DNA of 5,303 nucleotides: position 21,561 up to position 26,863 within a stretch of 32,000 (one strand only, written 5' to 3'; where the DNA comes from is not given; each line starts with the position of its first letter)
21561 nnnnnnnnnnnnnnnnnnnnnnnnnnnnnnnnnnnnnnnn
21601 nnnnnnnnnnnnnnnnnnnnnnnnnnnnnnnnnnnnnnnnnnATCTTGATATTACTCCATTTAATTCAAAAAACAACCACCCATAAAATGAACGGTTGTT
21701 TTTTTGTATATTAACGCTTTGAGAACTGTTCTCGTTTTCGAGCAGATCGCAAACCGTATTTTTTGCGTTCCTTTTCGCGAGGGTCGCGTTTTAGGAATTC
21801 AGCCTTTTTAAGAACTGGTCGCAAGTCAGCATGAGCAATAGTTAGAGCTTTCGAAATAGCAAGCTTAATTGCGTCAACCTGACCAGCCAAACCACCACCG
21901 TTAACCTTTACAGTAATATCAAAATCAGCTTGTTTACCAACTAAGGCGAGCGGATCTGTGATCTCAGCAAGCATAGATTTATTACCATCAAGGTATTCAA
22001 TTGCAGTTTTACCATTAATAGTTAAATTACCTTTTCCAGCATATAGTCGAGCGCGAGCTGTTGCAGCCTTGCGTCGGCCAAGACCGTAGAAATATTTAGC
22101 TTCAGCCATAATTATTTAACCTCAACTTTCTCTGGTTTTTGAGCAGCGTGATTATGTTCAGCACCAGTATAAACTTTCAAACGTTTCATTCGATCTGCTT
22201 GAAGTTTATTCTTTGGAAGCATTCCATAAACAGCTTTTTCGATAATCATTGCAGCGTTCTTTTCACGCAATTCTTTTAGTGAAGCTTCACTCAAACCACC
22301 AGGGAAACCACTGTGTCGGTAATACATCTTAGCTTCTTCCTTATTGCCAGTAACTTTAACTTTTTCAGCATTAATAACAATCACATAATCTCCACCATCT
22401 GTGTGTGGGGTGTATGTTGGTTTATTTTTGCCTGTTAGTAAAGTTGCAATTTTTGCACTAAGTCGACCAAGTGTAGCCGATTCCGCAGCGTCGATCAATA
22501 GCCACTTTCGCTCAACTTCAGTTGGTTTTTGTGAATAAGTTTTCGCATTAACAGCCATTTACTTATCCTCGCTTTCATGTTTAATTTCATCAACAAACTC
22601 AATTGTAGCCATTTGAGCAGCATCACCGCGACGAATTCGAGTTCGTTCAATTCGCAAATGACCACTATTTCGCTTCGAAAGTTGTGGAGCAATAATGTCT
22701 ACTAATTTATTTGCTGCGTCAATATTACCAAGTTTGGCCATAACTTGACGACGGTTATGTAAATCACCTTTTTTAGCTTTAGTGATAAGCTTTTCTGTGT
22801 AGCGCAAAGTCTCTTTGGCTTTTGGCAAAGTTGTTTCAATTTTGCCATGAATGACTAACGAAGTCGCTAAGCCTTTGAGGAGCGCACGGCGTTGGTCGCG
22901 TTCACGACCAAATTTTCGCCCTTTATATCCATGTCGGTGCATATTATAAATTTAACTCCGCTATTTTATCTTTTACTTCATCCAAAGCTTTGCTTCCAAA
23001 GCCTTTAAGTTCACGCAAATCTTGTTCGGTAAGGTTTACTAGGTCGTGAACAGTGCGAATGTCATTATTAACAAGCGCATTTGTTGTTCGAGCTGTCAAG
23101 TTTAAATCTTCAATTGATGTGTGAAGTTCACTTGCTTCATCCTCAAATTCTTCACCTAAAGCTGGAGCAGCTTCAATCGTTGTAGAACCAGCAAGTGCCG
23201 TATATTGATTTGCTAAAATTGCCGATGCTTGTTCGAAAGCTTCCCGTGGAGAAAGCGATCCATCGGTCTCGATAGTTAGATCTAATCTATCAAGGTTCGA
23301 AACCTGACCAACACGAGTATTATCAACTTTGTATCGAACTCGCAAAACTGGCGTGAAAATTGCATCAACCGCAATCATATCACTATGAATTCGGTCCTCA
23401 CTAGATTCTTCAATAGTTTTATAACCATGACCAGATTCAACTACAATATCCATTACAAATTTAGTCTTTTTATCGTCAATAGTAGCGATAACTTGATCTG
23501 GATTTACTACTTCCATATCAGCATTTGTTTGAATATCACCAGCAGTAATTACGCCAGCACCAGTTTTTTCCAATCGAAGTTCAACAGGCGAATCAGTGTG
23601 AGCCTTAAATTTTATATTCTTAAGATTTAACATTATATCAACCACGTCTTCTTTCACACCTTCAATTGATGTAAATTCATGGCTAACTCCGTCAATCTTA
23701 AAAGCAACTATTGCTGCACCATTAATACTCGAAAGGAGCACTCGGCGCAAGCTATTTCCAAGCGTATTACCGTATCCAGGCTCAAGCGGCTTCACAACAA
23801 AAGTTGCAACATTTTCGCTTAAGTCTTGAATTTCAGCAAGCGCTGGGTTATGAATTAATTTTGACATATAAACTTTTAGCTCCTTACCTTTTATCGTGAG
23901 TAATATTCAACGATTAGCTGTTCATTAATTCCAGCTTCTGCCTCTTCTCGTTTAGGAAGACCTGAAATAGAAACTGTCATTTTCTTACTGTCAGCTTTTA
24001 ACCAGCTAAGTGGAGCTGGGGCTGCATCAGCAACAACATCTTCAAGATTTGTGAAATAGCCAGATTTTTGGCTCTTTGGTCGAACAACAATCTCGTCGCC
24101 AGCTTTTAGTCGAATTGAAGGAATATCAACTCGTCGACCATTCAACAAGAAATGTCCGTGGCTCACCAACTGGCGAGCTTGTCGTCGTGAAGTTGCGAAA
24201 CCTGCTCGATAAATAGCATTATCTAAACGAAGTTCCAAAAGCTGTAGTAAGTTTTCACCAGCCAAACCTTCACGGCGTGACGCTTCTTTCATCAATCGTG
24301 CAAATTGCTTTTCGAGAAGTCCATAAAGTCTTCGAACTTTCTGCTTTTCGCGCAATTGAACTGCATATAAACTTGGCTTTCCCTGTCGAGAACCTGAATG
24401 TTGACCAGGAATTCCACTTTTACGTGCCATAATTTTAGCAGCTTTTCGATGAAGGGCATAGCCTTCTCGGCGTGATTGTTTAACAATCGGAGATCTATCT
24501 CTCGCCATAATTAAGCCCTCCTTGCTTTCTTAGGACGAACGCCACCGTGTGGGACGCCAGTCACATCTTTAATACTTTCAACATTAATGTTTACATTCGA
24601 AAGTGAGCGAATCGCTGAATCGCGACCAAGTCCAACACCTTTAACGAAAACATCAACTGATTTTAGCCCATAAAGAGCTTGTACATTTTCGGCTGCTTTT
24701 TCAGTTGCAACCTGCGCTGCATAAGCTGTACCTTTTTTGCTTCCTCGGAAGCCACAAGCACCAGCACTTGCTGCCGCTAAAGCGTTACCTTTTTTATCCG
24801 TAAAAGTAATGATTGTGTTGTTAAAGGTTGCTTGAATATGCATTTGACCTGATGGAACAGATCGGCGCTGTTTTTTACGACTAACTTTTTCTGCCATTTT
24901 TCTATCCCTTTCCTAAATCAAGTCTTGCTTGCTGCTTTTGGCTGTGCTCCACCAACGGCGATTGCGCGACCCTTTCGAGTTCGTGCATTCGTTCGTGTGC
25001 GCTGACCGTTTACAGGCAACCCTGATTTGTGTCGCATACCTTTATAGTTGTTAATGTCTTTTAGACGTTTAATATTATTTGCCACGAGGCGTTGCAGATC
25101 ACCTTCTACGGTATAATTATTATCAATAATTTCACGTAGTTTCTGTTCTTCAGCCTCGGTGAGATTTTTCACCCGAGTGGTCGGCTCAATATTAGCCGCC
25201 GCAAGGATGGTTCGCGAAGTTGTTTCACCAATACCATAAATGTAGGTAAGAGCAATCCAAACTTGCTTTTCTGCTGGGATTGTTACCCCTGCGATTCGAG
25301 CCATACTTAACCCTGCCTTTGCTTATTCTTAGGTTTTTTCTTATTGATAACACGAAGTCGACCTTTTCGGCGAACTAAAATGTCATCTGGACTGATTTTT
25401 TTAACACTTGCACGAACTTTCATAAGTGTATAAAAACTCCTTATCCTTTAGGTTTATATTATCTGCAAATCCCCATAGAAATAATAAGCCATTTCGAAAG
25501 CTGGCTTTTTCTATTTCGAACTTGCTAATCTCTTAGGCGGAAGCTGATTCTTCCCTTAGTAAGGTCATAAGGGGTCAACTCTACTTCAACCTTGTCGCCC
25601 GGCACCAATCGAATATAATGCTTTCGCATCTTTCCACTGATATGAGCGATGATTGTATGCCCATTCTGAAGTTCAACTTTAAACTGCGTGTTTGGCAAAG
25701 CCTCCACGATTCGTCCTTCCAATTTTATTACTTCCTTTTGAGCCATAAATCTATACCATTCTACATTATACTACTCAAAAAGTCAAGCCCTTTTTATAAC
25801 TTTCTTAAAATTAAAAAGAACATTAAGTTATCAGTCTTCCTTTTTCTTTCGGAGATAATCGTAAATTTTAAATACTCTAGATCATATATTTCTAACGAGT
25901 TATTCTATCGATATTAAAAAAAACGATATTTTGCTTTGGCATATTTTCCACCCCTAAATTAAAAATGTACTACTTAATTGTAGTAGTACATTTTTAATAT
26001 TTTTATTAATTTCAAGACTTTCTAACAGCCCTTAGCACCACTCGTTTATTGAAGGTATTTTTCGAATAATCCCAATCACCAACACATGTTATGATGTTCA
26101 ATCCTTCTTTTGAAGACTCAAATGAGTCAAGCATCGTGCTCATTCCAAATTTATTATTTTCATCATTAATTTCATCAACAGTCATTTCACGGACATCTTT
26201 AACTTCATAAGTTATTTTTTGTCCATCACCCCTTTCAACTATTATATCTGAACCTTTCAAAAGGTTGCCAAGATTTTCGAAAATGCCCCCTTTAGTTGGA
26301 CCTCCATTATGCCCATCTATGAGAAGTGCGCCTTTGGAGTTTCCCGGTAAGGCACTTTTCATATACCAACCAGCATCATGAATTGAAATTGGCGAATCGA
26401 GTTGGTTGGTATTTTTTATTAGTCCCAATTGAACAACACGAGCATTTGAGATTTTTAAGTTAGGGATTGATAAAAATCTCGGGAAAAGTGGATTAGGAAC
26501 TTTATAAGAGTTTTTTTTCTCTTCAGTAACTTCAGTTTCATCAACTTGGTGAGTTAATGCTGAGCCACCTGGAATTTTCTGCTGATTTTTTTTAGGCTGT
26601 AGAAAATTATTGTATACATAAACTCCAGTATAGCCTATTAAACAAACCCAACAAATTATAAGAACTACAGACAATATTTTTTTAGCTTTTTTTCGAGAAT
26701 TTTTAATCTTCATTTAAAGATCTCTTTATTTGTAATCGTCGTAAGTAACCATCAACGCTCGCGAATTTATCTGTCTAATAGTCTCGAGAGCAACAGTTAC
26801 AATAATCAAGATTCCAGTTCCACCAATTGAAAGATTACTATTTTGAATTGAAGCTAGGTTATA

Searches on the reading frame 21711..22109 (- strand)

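Call 8: search_protein_families(library=ncbifam, proteins=[window:21711-22109:-])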
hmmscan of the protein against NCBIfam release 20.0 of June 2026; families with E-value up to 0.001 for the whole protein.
window:21711-22109:- (132 aa): 3 families
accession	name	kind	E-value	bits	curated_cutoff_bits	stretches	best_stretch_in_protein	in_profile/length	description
NF001099.0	PRK00132.1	equivalog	4e-45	153.2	112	1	4-132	3-130/130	30S ribosomal protein S9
NF001749.0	PRK00474.1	equivalog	3.5e-22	79.1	147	1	7-132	5-134/134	30S ribosomal protein S9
TIGR03627.1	uS9_arch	equivalog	4.5e-22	78.8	162.75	1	10-132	5-130/130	30S ribosomal protein S9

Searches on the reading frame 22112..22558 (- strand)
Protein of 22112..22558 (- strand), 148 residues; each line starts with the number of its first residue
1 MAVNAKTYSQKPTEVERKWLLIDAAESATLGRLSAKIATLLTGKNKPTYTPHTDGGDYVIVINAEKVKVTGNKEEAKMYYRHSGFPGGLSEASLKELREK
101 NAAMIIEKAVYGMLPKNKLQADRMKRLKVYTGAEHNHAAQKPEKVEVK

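Call 8: search_protein_families(library=ncbifam, proteins=[window:22112-22558:-])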
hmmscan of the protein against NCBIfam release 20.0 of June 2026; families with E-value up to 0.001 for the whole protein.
window:22112-22558:- (148 aa): 3 families
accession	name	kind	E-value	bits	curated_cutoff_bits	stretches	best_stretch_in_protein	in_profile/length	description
TIGR01066.1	rplM_bact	equivalog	1e-57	193.9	93.05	1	9-146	4-140/141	50S ribosomal protein L13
TIGR01077.1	L13_A_E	equivalog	1e-12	48.6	98.9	1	22-146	3-115/141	50S ribosomal protein L13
NF005004.0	PRK06394.1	equivalog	1e-12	48.3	146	1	18-145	5-121/149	50S ribosomal protein L13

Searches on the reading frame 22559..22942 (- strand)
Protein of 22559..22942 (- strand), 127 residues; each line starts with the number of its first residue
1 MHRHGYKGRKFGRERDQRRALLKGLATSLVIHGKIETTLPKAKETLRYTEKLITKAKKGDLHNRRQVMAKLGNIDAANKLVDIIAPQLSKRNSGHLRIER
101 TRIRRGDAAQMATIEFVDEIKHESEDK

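Call 8: search_protein_families(library=ncbifam, proteins=[window:22559-22942:-])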
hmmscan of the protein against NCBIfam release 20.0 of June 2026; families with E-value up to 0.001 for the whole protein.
window:22559-22942:- (127 aa): 2 families
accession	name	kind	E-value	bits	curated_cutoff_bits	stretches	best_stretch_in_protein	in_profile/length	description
TIGR00059.1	L17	equivalog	1.4e-34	118.8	70.05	1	9-118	3-112/112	50S ribosomal protein L17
NF051448.1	50S_L17_sunset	exception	1.8e-32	112.9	280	1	7-122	6-121/229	50S ribosomal protein L17, sunset domain variant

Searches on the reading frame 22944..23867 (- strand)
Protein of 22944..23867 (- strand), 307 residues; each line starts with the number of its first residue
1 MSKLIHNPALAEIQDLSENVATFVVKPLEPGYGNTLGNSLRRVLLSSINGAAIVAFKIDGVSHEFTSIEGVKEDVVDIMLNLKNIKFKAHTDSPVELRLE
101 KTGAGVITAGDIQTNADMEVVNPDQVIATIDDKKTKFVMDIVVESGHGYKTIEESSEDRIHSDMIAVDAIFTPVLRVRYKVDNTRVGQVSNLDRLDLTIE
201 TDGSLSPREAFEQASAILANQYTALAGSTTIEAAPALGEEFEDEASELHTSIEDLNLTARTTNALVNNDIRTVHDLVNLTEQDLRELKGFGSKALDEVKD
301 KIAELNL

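Call 9: search_protein_families(library=ncbifam, proteins=[window:22944-23867:-])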
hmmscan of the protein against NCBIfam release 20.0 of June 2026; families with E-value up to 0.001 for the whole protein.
window:22944-23867:- (307 aa): 11 families
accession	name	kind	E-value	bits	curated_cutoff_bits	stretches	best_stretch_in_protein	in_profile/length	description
NF003519.0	PRK05182.2-5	equivalog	1.1e-103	346.6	277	1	14-307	15-312/320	DNA-directed RNA polymerase subunit alpha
TIGR02027.1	rpoA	equivalog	2.7e-99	332.1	227.8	1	21-307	2-293/298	DNA-directed RNA polymerase subunit alpha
NF003513.0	PRK05182.1-2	equivalog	1.1e-95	320.4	302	1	13-307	18-313/338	DNA-directed RNA polymerase subunit alpha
NF003516.0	PRK05182.2-2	equivalog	5.7e-90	301.7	353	1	14-300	14-297/315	DNA-directed RNA polymerase subunit alpha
NF003514.0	PRK05182.1-4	equivalog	9.6e-87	290.7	434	1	6-307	5-306/338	DNA-directed RNA polymerase subunit alpha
NF003515.0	PRK05182.2-1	equivalog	3.1e-85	286.2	406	1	8-307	7-308/314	DNA-directed RNA polymerase subunit alpha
NF003517.0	PRK05182.2-3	equivalog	1.8e-84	283.7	356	1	8-306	11-315/344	DNA-directed RNA polymerase subunit alpha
NF003518.0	PRK05182.2-4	equivalog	1.8e-69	234.3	523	1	8-307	7-306/312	DNA-directed RNA polymerase subunit alpha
NF011498.0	PRK14906.1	equivalog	7.1e-08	30.3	1437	1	216-306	1280-1369/1459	DNA-directed RNA polymerase subunit beta'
NF001988.0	PRK00783.1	equivalog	8.3e-07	28.9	153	0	190-226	222-258/266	DNA-directed RNA polymerase subunit D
NF033442.0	BREX_PglW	equivalog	2.8e-06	25.3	990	1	239-305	787-853/1391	BREX system serine/threonine kinase PglW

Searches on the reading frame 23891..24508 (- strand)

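Call 9: search_protein_families(library=ncbifam, proteins=[window:23891-24508:-])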
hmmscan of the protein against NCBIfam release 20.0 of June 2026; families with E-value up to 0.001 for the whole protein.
window:23891-24508:- (205 aa): 6 families
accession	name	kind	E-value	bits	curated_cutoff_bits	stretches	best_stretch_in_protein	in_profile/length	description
NF003717.0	PRK05327.1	equivalog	1.2e-72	244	116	1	1-205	1-202/202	30S ribosomal protein S4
TIGR01017.1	rpsD_bact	equivalog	2.9e-64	216.5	177.2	1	5-205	3-200/200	30S ribosomal protein S4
NF003139.0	PRK04051.1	equivalog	6.7e-14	52.1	138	1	86-142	96-152/179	30S ribosomal protein S4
TIGR01018.1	uS4_arch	equivalog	2.5e-10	40.5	82.25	1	87-137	98-148/162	30S ribosomal protein S4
TIGR03069.1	PS_II_S4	equivalog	1.4e-05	24.4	201.55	1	93-145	184-235/257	photosystem II electron transport protein, Sll1252 family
TIGR00478.1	tly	subfamily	6.9e-05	22.3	185.8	1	94-143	1-50/228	TlyA family rRNA (cytidine-2'-O)-methyltransferase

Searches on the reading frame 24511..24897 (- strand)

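Call 9: search_protein_families(library=ncbifam, proteins=[window:24511-24897:-])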
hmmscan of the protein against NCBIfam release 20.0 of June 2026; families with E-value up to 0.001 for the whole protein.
window:24511-24897:- (128 aa): 4 families
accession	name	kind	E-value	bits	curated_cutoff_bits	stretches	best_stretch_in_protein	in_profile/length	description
NF003698.1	PRK05309.1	equivalog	5.1e-49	165.7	111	1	7-127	1-120/120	30S ribosomal protein S11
TIGR03632.1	uS11_bact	equivalog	7.3e-48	161.9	154.5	1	8-124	1-116/117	30S ribosomal protein S11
NF007176.0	PRK09607.1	equivalog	6.2e-17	62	182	1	13-127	6-128/132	30S ribosomal protein S11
TIGR03628.1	arch_S11P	equivalog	5e-14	52.8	182.35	1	17-123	3-117/117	30S ribosomal protein S11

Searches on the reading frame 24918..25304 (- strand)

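Call 9: search_protein_families(library=ncbifam, proteins=[window:24918-25304:-])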
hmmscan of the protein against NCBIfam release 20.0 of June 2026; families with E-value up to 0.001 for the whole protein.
window:24918-25304:- (128 aa): 3 families
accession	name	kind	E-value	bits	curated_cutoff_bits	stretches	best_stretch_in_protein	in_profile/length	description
TIGR03631.1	uS13_bact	equivalog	7.5e-48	161.7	130.45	1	3-113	1-111/113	30S ribosomal protein S13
NF003140.0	PRK04053.1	equivalog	5.4e-23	81.8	159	2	63-117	95-147/157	30S ribosomal protein S13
TIGR03629.1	uS13_arch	equivalog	6.3e-22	78.4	175.55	2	63-117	88-140/144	30S ribosomal protein S13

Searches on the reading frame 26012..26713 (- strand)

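Call 9: search_protein_families(library=ncbifam, proteins=[window:26012-26713:-])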
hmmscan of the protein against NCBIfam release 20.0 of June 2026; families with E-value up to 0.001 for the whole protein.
window:26012-26713:- (233 aa): 4 families
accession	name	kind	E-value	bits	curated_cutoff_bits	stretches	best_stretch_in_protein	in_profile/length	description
NF033748.1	class_F_sortase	subfamily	2.4e-21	76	166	1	78-229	11-152/155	class F sortase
NF033747.1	class_E_sortase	subfamily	8.3e-07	29.1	160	1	17-181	7-163/211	class E sortase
TIGR01076.1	sortase_fam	subfamily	2.6e-05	24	39.35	1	115-232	28-128/136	sortase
NF058671.1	sortase_SrtD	exception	6e-05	22.8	140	1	15-175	2-145/187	class D sortase, LPxTATN-specific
